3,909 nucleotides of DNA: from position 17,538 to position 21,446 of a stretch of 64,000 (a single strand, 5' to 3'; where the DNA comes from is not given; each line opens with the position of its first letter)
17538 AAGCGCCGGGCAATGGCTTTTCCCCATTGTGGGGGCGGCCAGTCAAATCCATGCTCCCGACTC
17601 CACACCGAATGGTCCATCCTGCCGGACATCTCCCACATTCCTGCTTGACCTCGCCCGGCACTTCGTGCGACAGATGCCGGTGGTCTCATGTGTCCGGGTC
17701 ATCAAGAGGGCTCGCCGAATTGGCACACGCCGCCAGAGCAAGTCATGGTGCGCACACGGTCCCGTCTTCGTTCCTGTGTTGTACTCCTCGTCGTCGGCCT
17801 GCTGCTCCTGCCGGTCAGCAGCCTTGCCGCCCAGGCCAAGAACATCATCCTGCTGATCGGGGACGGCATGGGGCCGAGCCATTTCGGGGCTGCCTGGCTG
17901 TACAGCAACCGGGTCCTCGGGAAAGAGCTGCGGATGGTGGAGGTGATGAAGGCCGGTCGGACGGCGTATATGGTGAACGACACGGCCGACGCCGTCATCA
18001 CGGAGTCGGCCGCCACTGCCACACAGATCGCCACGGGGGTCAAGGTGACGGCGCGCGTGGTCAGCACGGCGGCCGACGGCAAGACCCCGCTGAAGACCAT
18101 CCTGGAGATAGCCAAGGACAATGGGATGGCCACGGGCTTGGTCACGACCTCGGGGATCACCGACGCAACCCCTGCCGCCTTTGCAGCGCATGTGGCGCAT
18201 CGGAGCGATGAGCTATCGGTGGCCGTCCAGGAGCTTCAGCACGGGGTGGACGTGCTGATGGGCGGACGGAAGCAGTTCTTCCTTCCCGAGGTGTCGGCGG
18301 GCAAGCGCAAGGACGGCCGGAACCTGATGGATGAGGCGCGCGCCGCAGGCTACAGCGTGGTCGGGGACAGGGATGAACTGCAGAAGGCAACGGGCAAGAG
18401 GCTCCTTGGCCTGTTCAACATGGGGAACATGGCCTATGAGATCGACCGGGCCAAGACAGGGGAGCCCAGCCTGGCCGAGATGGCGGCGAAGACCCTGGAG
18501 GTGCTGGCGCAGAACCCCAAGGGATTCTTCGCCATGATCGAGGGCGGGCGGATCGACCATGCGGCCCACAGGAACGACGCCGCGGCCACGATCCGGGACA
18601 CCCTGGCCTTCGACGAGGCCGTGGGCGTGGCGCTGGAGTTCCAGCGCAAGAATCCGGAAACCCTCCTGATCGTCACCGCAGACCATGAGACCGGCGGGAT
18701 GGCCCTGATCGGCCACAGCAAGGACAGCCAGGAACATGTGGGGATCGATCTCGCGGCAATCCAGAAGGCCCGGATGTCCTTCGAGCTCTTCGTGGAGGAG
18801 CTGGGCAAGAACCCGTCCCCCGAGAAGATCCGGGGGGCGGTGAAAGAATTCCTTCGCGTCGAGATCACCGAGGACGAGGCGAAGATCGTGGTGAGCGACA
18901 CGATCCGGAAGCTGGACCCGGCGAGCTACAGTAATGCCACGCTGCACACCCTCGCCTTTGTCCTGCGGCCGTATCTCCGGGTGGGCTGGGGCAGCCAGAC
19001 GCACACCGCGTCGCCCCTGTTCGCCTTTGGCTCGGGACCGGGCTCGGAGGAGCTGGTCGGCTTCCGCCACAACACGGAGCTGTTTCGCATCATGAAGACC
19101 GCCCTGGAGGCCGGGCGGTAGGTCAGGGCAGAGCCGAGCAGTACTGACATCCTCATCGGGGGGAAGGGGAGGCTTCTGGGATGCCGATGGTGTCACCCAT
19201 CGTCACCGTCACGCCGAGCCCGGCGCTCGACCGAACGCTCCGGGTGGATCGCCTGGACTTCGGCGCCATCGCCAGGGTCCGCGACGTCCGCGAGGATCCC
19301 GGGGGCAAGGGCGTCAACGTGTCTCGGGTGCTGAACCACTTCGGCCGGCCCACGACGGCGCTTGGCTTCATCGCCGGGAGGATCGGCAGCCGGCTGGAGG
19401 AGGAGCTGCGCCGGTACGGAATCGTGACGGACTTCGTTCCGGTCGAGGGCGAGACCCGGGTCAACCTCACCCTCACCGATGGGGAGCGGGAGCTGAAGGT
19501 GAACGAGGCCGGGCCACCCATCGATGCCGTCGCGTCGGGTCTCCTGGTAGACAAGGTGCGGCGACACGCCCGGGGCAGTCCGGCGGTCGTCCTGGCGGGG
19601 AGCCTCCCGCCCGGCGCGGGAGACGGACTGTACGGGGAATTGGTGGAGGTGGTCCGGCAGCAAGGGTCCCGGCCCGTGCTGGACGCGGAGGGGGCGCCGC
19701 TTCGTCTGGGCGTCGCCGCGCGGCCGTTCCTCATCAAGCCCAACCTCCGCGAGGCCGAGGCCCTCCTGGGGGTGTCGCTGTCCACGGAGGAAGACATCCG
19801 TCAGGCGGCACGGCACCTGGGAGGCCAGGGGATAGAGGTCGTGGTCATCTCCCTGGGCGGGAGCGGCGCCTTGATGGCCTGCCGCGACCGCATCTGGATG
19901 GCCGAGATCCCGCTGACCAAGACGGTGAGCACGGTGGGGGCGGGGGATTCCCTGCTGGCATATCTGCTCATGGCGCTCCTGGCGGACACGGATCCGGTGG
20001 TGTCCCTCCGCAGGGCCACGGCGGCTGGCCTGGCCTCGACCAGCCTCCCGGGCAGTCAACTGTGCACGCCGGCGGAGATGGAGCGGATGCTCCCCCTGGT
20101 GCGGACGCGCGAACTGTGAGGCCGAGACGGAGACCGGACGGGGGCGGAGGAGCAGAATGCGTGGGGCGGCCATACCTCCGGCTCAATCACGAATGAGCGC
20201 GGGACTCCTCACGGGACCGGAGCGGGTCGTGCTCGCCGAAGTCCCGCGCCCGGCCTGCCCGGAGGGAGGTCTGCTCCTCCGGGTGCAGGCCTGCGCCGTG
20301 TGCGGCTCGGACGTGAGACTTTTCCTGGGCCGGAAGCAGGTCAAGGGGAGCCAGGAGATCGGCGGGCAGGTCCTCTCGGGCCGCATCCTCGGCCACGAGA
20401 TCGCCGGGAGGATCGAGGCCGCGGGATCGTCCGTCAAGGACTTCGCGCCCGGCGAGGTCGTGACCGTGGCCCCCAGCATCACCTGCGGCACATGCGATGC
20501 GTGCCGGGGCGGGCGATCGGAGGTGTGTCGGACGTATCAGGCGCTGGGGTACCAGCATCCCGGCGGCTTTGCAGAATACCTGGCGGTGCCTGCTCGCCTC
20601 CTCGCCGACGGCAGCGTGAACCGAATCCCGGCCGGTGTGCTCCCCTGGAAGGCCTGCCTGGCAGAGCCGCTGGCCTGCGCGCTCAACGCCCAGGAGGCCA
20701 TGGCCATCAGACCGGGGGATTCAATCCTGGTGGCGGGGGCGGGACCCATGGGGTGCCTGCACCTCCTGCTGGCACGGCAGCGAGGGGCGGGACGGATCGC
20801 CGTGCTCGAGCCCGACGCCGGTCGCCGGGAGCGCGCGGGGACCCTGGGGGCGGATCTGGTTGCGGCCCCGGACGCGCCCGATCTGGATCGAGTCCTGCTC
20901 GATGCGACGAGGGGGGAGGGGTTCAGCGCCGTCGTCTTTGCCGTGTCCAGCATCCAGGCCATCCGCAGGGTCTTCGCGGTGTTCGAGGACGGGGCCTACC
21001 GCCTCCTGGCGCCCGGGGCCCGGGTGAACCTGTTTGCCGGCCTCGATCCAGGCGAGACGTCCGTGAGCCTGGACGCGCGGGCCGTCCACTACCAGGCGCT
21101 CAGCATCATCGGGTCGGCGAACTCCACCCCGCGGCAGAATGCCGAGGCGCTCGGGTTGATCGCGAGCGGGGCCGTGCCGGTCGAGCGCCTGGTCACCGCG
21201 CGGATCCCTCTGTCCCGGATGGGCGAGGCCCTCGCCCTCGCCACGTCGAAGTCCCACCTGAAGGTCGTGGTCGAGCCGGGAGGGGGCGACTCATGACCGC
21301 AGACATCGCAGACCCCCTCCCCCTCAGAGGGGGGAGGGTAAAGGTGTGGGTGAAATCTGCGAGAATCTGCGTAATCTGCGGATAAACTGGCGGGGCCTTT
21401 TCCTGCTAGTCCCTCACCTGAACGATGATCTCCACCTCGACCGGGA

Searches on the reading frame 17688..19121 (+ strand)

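Call 42: search_protein_families(library=pfam, proteins=[window:17688-19121:+], max_evalue=0.00001)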
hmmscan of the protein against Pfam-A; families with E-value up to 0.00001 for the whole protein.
window:17688-19121:+ (477 aa): 1 family
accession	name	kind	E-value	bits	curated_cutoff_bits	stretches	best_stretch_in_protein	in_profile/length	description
PF00245.25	Alk_phosphatase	-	6.1e-90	302.6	24.4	1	50-474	1-422/423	Alkaline phosphatase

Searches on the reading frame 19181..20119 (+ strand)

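Call 42: search_protein_families(library=pfam, proteins=[window:19181-20119:+], max_evalue=0.00001)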
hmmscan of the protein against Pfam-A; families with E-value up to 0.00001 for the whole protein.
window:19181-20119:+ (312 aa): 2 families
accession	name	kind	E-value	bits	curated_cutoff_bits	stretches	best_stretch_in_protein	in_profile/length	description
PF00294.29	PfkB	-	3.5e-41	141.9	25.8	1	17-298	13-301/302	pfkB family carbohydrate kinase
PF08543.17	Phos_pyr_kin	-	1.8e-07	31.2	27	1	179-278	117-223/246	Phosphomethylpyrimidine kinase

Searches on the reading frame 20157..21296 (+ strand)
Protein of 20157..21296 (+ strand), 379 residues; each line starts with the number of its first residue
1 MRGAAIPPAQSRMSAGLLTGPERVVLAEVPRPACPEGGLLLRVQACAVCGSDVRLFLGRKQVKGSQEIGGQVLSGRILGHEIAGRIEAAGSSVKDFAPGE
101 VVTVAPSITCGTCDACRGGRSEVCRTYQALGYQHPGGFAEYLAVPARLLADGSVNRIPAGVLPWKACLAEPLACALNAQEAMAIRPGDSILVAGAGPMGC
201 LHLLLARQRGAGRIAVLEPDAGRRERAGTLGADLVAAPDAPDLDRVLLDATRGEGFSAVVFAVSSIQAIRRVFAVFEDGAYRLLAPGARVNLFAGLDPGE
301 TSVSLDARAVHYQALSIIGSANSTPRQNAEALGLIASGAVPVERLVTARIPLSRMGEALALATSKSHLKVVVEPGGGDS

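Call 42: search_protein_families(library=pfam, proteins=[window:20157-21296:+], max_evalue=0.00001)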
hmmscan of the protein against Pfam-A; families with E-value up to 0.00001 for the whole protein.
window:20157-21296:+ (379 aa): 3 families
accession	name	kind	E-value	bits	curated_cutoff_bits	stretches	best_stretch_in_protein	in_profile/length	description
PF08240.17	ADH_N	-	5.4e-24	84.9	23.5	1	37-149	3-99/104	Alcohol dehydrogenase GroES-like domain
PF00107.32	ADH_zinc_N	-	1.8e-11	44.5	31.8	1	197-336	1-128/129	Zinc-binding dehydrogenase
PF16912.11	Glu_dehyd_C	-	1.1e-06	28.8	34.9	0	177-373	22-210/211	Glucose dehydrogenase C-terminus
